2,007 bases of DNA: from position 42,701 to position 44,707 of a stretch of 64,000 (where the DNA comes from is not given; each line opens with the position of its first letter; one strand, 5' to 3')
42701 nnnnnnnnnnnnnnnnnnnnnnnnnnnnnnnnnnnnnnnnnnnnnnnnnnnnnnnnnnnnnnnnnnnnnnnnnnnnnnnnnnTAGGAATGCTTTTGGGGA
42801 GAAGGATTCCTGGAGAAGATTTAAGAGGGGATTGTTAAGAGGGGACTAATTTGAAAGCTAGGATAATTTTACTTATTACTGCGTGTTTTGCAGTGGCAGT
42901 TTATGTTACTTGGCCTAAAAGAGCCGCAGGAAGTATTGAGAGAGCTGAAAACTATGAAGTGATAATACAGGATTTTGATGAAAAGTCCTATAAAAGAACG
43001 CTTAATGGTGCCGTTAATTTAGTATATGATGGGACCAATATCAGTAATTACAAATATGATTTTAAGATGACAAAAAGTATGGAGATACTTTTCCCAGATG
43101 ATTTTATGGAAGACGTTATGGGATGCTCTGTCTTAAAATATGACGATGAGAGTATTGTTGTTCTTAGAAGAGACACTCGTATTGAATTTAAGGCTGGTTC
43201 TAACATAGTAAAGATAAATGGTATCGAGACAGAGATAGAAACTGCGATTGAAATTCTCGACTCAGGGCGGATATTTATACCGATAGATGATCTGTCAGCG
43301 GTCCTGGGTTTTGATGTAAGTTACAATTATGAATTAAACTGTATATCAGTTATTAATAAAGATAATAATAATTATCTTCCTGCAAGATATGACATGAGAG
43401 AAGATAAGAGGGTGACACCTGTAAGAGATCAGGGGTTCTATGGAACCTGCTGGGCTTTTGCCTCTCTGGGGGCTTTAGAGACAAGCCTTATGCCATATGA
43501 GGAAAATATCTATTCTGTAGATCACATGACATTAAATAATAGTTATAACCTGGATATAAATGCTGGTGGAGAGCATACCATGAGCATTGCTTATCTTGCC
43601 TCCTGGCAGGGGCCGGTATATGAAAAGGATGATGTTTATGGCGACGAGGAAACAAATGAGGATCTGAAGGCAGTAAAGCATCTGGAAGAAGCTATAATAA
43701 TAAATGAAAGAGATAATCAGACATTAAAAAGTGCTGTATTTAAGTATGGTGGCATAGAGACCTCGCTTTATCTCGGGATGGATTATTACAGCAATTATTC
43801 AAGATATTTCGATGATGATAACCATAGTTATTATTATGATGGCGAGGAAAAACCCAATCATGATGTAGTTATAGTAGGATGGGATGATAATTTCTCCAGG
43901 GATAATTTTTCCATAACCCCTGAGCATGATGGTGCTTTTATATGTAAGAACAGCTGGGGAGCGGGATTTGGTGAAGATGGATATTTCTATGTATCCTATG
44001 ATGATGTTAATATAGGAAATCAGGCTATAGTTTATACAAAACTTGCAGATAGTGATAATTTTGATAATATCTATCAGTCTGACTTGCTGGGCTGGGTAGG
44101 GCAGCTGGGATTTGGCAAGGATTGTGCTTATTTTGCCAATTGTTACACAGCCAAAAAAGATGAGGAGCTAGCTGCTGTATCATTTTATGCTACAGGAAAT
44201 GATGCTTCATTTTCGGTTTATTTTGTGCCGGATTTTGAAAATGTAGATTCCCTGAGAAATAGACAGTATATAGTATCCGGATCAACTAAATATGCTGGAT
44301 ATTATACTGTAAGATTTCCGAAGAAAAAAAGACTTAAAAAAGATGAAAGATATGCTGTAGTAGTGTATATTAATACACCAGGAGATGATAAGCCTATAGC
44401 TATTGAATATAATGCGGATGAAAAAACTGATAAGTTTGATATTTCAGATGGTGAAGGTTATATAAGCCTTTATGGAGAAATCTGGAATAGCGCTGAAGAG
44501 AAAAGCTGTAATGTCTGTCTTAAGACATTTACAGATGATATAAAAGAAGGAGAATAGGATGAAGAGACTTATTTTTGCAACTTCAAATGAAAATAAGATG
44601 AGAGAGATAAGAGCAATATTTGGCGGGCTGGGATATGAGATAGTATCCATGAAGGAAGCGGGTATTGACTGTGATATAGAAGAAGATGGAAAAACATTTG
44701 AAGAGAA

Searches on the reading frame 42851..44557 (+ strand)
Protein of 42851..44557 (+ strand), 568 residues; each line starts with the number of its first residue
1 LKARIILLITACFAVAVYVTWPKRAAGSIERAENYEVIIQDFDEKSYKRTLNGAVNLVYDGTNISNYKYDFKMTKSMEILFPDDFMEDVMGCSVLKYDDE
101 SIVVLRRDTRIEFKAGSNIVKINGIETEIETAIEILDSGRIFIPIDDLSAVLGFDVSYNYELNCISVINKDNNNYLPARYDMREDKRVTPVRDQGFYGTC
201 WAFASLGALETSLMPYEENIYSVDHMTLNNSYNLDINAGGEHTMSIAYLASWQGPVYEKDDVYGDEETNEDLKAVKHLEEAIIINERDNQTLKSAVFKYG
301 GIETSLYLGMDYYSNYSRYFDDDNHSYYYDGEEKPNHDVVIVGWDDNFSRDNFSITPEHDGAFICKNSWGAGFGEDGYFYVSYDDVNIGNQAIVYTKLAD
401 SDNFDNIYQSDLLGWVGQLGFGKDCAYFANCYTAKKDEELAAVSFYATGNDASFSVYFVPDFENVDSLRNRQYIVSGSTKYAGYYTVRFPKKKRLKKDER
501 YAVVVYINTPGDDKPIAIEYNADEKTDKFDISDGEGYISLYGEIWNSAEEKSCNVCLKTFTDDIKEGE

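Call 61: find_related_loci(query=window:42851-44557:+, collection=genome_contigs, flank=1000)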
Query window:42851-44557:+ (568 aa) in genome_contigs; peptide patterns used: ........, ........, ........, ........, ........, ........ (x = any residue, [..] = any of these).
84 stretches matched a pattern; 27 encode a relative of the query (tblastn E <= 1e-3); 27 distinct loci.
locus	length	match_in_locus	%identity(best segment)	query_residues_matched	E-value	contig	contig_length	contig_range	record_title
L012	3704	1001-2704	85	1-568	0e+0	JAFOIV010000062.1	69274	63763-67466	MAG: Eubacterium sp. isolate RGIG507 Dairy_cattle_Duodenum-2__c258004, whole genome shotgun sequence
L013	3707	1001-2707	82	1-568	0e+0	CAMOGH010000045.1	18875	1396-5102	MAG: uncultured Lachnospiraceae bacterium isolate SRR873606_bin.105_metaWRAP_v1.3_MAG genome assembly, contig: NODE_5515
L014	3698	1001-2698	58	1-565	0e+0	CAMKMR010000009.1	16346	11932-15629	MAG: uncultured Lachnospiraceae bacterium isolate SRR12081298_bin.41_metaWRAP_v1.3_MAG genome assembly, contig: ERZ12289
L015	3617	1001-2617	56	29-566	0e+0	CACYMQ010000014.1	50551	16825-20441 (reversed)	MAG: uncultured Lachnospiraceae bacterium isolate RUG12082 genome assembly, contig: RUG12082_asm_14, whole genome shotgu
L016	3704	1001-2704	53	1-568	0e+0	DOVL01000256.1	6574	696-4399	MAG TPA_asm: Lachnospiraceae bacterium isolate UBA9790 contig_224132, whole genome shotgun sequence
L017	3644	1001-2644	54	15-561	0e+0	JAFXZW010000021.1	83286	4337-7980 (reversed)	MAG: Eubacterium sp. isolate RGIG6897 Sheep_Rumen-5__c264435, whole genome shotgun sequence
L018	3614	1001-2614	56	22-566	0e+0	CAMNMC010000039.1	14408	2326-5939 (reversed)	MAG: uncultured Lachnospiraceae bacterium isolate SRR873595_bin.49_metaWRAP_v1.3_MAG genome assembly, contig: ERZ1756110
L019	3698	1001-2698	52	1-566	0e+0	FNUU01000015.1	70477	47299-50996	Eubacterium ruminantium strain FB3002 genome assembly, contig: Ga0066876_115, whole genome shotgun sequence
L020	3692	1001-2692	53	4-563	0e+0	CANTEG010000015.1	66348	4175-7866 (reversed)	MAG TPA_asm: uncultured Lachnospiraceae bacterium isolate SRR13921779_bin.33_metawrap_v1.3_MAG genome assembly, contig:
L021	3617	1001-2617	54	22-567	0e+0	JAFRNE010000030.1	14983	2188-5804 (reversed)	MAG: Eubacterium sp. isolate RGIG2622 Goat_Omasum-1__c581688, whole genome shotgun sequence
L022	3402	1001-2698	51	1-566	0e+0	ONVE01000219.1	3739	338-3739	uncultured Eubacterium sp. isolate RUG671 genome assembly, contig: k87_32285278, whole genome shotgun sequence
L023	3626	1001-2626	53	23-564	0e+0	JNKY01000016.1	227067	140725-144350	Lachnospiraceae bacterium C6A11 T542DRAFT_scaffold00006.6_C, whole genome shotgun sequence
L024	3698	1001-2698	53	1-563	0e+0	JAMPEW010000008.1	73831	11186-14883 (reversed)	MAG: Clostridium sp. isolate NALB_7823_2 Scaffold_#8__SCF_008___73831_bp, whole genome shotgun sequence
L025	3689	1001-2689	53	1-564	0e+0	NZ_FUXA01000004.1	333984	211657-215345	Eubacterium ruminantium strain ATCC 17233, whole genome shotgun sequence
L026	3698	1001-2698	53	1-563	0e+0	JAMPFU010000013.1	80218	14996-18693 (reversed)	MAG: Clostridium sp. isolate NALB_7863_23 Scaffold_#13__SCF_013___80218_bp, whole genome shotgun sequence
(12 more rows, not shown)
